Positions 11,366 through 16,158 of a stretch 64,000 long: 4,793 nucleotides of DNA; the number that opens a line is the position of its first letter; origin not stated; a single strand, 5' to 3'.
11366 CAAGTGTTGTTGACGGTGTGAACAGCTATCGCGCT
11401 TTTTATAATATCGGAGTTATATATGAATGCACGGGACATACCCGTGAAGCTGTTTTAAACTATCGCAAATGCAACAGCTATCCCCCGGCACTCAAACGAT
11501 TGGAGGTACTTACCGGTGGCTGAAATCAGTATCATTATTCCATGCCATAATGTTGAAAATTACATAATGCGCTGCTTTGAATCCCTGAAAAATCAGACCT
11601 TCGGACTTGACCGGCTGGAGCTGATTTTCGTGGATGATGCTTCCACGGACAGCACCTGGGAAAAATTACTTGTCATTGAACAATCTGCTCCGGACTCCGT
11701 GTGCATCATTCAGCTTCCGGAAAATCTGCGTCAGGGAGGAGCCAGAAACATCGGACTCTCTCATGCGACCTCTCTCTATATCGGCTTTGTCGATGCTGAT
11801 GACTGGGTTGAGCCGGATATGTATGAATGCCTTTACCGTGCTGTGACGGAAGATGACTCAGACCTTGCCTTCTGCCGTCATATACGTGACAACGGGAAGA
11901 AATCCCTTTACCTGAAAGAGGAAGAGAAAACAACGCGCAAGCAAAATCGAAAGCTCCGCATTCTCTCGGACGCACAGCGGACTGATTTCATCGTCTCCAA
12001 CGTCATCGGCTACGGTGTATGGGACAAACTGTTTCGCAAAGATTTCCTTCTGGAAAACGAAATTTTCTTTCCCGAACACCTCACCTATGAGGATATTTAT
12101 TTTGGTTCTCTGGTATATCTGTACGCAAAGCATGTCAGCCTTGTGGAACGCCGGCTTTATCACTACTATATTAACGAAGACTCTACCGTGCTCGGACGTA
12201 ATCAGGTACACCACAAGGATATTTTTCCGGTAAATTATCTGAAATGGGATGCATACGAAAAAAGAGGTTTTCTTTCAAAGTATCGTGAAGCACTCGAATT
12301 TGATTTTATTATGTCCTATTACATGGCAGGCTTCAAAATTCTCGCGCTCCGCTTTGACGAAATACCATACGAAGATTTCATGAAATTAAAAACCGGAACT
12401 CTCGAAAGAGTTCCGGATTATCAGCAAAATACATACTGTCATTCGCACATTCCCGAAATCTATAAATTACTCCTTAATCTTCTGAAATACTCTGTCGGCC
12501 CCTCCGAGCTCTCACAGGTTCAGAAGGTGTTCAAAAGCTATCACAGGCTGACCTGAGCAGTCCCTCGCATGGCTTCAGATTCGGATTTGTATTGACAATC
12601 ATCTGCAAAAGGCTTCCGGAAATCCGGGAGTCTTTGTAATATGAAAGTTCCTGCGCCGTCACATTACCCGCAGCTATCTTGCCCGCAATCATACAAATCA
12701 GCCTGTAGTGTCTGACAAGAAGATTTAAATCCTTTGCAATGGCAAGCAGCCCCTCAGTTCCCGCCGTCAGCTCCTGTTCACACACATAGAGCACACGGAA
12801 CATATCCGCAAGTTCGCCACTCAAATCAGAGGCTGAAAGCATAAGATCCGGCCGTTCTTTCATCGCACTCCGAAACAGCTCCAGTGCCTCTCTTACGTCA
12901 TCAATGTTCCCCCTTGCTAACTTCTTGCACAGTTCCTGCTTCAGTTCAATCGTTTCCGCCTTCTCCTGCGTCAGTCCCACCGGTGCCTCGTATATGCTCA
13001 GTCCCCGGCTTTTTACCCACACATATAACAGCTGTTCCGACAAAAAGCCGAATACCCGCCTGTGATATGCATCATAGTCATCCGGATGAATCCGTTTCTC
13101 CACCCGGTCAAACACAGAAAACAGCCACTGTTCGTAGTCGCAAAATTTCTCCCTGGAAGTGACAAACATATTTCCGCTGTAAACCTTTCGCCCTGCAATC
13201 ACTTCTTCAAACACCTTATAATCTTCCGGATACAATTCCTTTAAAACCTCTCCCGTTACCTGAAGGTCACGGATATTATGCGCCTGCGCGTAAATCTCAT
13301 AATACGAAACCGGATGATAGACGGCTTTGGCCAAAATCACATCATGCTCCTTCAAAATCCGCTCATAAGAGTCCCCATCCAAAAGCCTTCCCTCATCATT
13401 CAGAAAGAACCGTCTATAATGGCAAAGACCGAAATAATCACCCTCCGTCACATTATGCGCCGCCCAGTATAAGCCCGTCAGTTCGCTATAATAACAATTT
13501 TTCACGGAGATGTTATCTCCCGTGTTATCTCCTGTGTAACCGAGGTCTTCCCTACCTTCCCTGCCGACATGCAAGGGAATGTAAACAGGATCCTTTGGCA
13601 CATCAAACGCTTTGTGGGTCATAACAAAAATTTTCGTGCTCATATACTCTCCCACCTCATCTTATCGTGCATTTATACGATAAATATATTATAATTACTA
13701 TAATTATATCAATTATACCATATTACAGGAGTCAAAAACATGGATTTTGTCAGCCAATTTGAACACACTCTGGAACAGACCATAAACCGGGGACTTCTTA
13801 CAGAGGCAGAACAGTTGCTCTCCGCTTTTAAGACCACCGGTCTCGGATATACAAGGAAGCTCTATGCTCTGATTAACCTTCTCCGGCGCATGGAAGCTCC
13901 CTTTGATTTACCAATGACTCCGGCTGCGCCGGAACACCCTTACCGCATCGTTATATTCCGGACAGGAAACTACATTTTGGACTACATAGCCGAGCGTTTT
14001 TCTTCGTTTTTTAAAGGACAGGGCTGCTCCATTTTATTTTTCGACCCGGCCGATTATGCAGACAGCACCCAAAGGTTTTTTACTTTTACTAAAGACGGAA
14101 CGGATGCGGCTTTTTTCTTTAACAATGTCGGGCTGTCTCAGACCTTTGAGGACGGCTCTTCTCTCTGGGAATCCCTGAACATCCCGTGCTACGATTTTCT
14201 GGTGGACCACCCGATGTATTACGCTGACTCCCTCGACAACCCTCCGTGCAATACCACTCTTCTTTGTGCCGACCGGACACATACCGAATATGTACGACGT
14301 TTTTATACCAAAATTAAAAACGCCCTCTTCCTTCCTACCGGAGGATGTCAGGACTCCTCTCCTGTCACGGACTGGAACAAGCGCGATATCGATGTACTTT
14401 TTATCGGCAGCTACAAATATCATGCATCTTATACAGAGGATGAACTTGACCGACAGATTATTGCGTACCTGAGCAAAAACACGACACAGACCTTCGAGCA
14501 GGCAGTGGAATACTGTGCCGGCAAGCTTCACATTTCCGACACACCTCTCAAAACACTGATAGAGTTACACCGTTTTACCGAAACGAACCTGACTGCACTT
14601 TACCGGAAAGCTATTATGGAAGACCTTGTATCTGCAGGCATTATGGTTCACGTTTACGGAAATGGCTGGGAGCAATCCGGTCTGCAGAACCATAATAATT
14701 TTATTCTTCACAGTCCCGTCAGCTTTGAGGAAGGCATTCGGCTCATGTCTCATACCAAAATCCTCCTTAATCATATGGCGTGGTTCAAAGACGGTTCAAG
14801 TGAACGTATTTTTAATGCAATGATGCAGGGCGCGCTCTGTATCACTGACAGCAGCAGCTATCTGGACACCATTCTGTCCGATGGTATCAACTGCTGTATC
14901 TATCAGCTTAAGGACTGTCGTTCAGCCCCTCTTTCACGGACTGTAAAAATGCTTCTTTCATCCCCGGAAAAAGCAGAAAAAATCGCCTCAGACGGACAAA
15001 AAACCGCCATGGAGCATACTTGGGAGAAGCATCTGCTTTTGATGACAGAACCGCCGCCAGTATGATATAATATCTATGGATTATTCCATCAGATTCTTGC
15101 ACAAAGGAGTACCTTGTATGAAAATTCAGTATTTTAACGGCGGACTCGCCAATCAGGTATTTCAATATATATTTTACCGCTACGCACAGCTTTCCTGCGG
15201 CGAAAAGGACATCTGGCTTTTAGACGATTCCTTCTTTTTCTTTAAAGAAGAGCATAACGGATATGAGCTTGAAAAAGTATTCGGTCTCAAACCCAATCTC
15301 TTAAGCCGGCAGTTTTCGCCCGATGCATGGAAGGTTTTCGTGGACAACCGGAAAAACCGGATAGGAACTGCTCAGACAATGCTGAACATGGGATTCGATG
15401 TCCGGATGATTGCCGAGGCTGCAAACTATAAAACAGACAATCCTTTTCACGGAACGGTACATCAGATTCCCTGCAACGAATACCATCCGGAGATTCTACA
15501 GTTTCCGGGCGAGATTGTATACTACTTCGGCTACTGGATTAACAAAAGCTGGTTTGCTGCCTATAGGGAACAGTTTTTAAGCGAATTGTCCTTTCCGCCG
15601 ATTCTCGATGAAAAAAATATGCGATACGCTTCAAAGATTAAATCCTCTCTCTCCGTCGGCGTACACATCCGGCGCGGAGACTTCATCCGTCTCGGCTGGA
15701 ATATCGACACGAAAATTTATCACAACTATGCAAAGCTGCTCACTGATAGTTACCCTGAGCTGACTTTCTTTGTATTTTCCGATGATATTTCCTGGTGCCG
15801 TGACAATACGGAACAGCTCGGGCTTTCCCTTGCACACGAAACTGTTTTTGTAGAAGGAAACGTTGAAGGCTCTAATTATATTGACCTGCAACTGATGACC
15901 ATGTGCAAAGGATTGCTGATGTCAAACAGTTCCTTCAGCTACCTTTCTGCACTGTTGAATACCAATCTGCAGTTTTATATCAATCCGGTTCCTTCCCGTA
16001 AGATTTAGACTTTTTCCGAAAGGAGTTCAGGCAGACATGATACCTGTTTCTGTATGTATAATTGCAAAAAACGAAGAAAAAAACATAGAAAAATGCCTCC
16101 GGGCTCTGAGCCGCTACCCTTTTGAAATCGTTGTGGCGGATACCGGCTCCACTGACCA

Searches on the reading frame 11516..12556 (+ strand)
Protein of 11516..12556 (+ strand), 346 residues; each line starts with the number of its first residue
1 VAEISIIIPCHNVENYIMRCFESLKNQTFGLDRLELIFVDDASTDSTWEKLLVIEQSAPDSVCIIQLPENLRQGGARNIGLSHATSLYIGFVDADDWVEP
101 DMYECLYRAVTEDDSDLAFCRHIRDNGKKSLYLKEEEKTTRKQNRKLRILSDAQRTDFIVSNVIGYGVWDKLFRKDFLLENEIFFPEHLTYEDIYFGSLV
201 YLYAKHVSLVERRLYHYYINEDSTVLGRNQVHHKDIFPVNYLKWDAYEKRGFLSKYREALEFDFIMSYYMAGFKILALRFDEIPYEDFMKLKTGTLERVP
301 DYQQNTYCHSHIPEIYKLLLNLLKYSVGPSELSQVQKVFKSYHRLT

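Call 41: search_protein_families(library=pfam, proteins=[window:11516-12556:+], max_evalue=0.0001)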
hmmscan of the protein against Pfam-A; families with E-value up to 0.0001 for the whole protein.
window:11516-12556:+ (346 aa): 3 families
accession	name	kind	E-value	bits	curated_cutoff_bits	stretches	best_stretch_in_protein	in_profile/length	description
PF00535.33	Glycos_transf_2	-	4.9e-35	121.4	23.3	1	5-152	1-145/168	Glycosyl transferase family 2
PF10111.15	Glyco_tranf_2_2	-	3e-11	43.8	27.3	1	5-108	1-104/276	Glycosyltransferase like family 2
PF13641.12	Glyco_tranf_2_3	-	4e-06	27.4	27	1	4-110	3-111/230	Glycosyltransferase like family 2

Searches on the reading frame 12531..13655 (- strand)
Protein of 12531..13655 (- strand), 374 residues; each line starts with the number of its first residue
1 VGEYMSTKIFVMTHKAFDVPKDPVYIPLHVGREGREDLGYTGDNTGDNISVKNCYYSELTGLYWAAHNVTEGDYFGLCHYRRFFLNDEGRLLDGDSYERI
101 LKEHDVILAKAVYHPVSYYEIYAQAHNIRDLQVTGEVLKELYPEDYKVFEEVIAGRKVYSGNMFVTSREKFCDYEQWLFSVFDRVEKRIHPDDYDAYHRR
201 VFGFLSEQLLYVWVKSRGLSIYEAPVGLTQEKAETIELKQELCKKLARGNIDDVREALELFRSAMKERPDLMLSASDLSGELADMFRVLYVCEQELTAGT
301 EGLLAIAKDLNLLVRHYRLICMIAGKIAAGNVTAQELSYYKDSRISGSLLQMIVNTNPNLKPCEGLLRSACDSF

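Call 41: search_protein_families(library=pfam, proteins=[window:12531-13655:-], max_evalue=0.0001)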
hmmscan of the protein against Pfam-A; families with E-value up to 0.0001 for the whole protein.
window:12531-13655:- (374 aa): 1 family
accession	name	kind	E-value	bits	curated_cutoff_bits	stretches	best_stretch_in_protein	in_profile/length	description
PF14393.11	DUF4422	-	2.2e-75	253.7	25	1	8-216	1-218/220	Domain of unknown function (DUF4422)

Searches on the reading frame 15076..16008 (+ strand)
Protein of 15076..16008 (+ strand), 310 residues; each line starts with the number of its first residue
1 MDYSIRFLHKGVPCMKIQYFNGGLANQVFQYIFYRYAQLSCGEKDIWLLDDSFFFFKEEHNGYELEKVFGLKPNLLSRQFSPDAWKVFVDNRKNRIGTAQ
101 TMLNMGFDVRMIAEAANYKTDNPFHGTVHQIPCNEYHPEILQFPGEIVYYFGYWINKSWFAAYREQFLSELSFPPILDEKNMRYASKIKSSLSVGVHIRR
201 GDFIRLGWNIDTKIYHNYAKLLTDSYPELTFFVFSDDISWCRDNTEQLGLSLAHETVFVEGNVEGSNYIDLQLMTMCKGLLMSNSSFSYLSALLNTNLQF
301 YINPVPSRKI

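Call 42: search_protein_families(library=pfam, proteins=[window:15076-16008:+], max_evalue=0.0001)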
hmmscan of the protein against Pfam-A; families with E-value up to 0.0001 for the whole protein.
window:15076-16008:+ (310 aa): 1 family
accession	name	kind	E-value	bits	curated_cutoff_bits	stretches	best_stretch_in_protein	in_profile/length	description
PF01531.22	Glyco_transf_11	-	2.3e-19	70.2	23.9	1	139-302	114-273/298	Glycosyl transferase family 11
